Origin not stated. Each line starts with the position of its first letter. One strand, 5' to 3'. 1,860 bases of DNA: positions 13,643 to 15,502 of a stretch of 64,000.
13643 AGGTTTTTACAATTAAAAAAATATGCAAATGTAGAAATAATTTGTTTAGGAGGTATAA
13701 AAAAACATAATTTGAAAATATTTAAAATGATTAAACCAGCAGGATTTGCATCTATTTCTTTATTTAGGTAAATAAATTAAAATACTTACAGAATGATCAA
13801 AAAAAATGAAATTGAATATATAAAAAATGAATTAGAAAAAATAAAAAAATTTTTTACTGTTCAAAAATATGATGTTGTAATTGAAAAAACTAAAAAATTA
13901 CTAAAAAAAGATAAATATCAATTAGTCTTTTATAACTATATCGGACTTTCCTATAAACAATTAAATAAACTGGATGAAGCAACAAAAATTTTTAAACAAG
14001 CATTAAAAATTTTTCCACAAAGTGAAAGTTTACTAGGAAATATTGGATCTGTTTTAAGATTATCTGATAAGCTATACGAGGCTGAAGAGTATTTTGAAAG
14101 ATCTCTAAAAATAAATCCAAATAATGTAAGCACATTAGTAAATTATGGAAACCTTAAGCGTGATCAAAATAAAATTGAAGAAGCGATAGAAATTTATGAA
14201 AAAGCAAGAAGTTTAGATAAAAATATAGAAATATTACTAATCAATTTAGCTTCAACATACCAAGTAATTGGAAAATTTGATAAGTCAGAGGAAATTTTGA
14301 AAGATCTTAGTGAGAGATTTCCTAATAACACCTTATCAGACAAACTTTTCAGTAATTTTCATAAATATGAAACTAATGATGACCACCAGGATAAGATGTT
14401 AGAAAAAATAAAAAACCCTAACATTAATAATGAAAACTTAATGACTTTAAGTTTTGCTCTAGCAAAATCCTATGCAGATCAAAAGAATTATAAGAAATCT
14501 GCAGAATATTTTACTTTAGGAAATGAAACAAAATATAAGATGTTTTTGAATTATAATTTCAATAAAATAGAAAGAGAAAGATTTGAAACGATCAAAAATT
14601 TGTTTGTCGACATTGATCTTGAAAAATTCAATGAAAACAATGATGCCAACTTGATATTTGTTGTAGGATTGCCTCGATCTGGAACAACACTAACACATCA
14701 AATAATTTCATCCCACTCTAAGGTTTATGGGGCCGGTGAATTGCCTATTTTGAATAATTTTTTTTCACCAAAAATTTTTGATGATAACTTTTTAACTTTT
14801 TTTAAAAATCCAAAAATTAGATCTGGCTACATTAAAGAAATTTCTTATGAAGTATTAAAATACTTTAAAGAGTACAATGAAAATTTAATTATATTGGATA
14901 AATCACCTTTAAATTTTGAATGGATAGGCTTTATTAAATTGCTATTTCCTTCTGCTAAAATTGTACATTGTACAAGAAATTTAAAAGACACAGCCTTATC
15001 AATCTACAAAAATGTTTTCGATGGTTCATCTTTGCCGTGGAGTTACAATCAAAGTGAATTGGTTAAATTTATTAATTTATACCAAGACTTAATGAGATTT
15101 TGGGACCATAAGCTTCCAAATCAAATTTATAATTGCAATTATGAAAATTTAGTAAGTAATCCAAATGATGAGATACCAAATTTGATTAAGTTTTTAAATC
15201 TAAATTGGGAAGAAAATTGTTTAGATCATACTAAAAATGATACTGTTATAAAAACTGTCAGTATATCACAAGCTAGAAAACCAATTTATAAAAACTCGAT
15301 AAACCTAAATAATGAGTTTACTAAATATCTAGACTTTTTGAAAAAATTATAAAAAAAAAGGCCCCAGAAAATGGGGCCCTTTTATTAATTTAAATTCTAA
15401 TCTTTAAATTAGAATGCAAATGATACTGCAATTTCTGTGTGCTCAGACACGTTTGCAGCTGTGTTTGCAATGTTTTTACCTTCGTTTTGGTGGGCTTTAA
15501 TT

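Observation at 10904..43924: Dispersed set of modifying enzymes placed one by one among core genes: possible protein/surface modification system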

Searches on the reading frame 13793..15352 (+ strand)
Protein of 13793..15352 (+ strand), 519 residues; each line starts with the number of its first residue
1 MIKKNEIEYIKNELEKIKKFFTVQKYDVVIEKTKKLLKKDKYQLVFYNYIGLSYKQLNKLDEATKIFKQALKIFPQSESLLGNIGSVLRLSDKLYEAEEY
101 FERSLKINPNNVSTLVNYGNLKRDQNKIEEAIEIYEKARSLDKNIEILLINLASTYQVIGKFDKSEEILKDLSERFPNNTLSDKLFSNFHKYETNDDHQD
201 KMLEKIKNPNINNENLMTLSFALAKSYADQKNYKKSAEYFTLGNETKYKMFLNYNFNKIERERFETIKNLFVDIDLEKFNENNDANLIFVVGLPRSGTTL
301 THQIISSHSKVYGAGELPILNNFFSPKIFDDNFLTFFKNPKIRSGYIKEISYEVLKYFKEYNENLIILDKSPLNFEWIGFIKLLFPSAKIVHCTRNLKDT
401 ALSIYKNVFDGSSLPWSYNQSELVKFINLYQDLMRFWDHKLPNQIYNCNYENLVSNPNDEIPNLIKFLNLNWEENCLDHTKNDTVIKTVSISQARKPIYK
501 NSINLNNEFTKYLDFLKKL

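Call 3: search_protein_families(library=pfam, proteins=[window:13793-15352:+], max_evalue=0.01)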
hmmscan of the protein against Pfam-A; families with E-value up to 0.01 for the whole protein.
window:13793-15352:+ (519 aa): 20 families
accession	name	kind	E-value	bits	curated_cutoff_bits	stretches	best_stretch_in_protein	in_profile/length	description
PF13469.12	Sulfotransfer_3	-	8.8e-37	127.9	27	1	288-474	2-216/216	Sulfotransferase family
PF07719.23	TPR_2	-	1.5e-23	81.3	27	2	47-76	4-33/34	Tetratricopeptide repeat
PF00515.34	TPR_1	-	1.7e-21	75.5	27.8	2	81-111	4-34/34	Tetratricopeptide repeat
PF13181.12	TPR_8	-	1.3e-19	69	25.7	3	47-76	4-33/34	Tetratricopeptide repeat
PF13424.12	TPR_12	-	1.2e-18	67.4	30.1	1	79-143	4-76/77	Tetratricopeptide repeat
PF00685.33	Sulfotransfer_1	-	1.6e-15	57.6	22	1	288-487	4-198/255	Sulfotransferase domain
PF14559.12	TPR_19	-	1.6e-13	51.2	25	3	124-179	3-58/68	Tetratricopeptide repeat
PF13374.12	TPR_10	-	2.1e-13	50.3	27.5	0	47-73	5-31/42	Tetratricopeptide repeat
PF13428.12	TPR_14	-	1.5e-12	47.3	23.5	0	50-81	7-38/44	Tetratricopeptide repeat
PF13431.12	TPR_17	-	2.1e-11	43.6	24.4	1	100-133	1-34/34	Tetratricopeptide repeat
PF13414.12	TPR_11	-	3.7e-10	39.8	26.8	1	119-157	1-39/42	TPR repeat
PF13174.12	TPR_6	-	6.8e-10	39.4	26.3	1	49-77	5-33/33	Tetratricopeptide repeat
PF13176.12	TPR_7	-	4.4e-09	36.2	27.9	0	81-109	2-32/36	Tetratricopeptide repeat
PF13432.12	TPR_16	-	1.3e-06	29.1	32.7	0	51-111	4-64/65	Tetratricopeptide repeat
PF23914.1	TPR_CcmH_CycH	-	1.4e-06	28.7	42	0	104-185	42-126/158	Cytochrome c-type biogenesis protein H TPR domain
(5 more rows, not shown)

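Call 4: search_protein_families(library=ncbifam, proteins=[window:13793-15352:+], max_evalue=0.01)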
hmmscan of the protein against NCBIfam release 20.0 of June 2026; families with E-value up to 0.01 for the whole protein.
window:13793-15352:+ (519 aa): 22 families
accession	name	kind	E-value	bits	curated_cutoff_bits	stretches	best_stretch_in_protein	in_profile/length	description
TIGR02917.1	PEP_TPR_lipo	equivalog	1.5e-16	59.5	312.2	1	20-239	441-657/899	XrtA/PEP-CTERM system TPR-repeat protein PrsT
TIGR02521.1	type_IV_pilW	equivalog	2e-13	50.4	154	2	94-235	81-224/234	type IV pilus biogenesis/stability protein PilW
TIGR03939.1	PGA_TPR_OMP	equivalog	3.3e-09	35.5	366.65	1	90-185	407-502/800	poly-beta-1,6 N-acetyl-D-glucosamine export porin PgaA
NF033762.1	social_mot_Tgl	equivalog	7.4e-09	35.3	225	1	47-138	35-126/252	social motility TPR repeat lipoprotein Tgl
NF052400.1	M48_BAM_BepA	equivalog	5.1e-08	32.1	570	1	59-200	286-429/483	beta-barrel assembly-enhancing protease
NF040959.1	MamA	equivalog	3e-07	30.1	200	1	20-107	115-202/204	magnetosome protein MamA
NF008755.0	PRK11788.1-3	equivalog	3.6e-07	29.9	430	1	92-232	194-331/388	lipopolysaccharide assembly protein LapB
NF033920.0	C39_PA2778_fam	equivalog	1.4e-06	28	150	1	54-141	166-253/255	PA2778 family cysteine peptidase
TIGR00540.1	TPR_hemY_coli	hypoth_equivalog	1.1e-05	24.4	142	1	18-138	269-385/385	heme biosynthesis-associated TPR protein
TIGR00990.1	3a0801s09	subfamily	2.5e-05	23.1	757.25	1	28-180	315-467/615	mitochondrial import receptor subunit TOM70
NF008757.0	PRK11788.1-5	equivalog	3.3e-05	23.2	363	1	91-214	193-318/388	lipopolysaccharide assembly protein LapB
NF052394.1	NodProtNoeE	equivalog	4.5e-05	22.3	500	0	284-313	7-36/387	nodulation protein NoeE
NF009037.0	PRK12370.1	equivalog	4.6e-05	22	589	1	64-231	358-527/553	HilA/EilA family virulence transcriptional regulator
NF008391.2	PRK11189.1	equivalog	4.7e-05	23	250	1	21-265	45-285/297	lipoprotein NlpI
TIGR02795.1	tol_pal_ybgF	equivalog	5.3e-05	23.8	90.1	0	97-181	21-111/119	tol-pal system protein YbgF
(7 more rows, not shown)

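Call 35: search_solved_structures(query=window:13793-15352:+, max_evalue=0.01)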
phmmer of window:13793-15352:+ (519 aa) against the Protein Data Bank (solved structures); distinct sequences matched with E-value up to 0.01: 136 (the best 60 are shown).
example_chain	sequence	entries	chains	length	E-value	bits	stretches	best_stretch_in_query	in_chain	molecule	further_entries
9qhb_A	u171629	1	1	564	4.2e-46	161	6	46-165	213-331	Engineered tetratricopeptide repeat protein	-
8bu0_A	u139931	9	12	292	3.8e-39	138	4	46-165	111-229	Consensus tetratricopeptide repeat protein | Crystal structure of an 8-repeat consensus TPR superhelix with Zinc. | Monomer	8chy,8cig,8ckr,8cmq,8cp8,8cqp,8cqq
9qhc_A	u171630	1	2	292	2e-36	129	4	46-164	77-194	Engineered tetratricopeptide repeat protein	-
7ntf_A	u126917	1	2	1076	1.5e-30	109.7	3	58-163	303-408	Isoform 1 of UDP-N-acetylglucosamine--peptide N-acetylglucosaminyltransferase 110 kDa subu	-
7yeh_B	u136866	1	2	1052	1.5e-30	109.7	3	58-163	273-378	UDP-N-acetylglucosamine--peptide N-acetylglucosaminyltransferase 110 kDa subunit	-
7yea_A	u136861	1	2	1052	1.7e-30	109.5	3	56-163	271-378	UDP-N-acetylglucosamine--peptide N-acetylglucosaminyltransferase 110 kDa subunit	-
1w3b_A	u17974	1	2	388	2.3e-26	95.9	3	50-163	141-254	UDP-N-ACETYLGLUCOSAMINE--PEPTIDE N-ACETYLGLUCOSAMINYLTRANSFERASE 110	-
6eou_A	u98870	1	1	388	8e-26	94.1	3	50-163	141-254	UDP-N-acetylglucosamine--peptide N-acetylglucosaminyltransferase 110 kDa subunit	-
7obi_A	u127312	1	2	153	1.9e-21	79.6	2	79-165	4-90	CTPR-rv4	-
7y4i_A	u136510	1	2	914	1.4e-18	70.2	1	47-147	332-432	Probable UDP-N-acetylglucosamine--peptide N-acetylglucosaminyltransferase SPINDLY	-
8dtf_A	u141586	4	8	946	1.7e-18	69.9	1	47-147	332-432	Probable UDP-N-acetylglucosamine--peptide N-acetylglucosaminyltransferase SPINDLY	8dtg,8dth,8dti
2fo7_A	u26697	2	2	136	4.2e-13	52.1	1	47-172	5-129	SYNTHETIC CONSENSUS TPR PROTEIN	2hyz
8ch0_A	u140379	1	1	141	4.4e-13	52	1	47-172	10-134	Consensus tetratricopeptide repeat protein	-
1na0_A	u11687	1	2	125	5e-12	48.6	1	46-154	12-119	designed protein CTPR3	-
6b85_J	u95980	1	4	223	8.9e-12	47.7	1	35-179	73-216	TMHC4_R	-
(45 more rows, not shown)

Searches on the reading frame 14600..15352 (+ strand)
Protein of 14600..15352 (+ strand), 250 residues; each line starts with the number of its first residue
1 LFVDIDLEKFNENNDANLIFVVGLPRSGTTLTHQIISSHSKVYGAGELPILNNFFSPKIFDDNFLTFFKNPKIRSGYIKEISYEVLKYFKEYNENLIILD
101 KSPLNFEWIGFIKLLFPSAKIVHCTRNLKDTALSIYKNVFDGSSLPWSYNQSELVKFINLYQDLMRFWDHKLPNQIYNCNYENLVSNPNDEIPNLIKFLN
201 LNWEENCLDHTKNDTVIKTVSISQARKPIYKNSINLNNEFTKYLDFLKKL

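Call 62: search_dna_similar(query=window:14600-15352:+, collection=phages, mode=protein, max_rows=8, max_evalue=0.00001)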
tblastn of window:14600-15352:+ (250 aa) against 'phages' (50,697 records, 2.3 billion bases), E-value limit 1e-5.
No match.
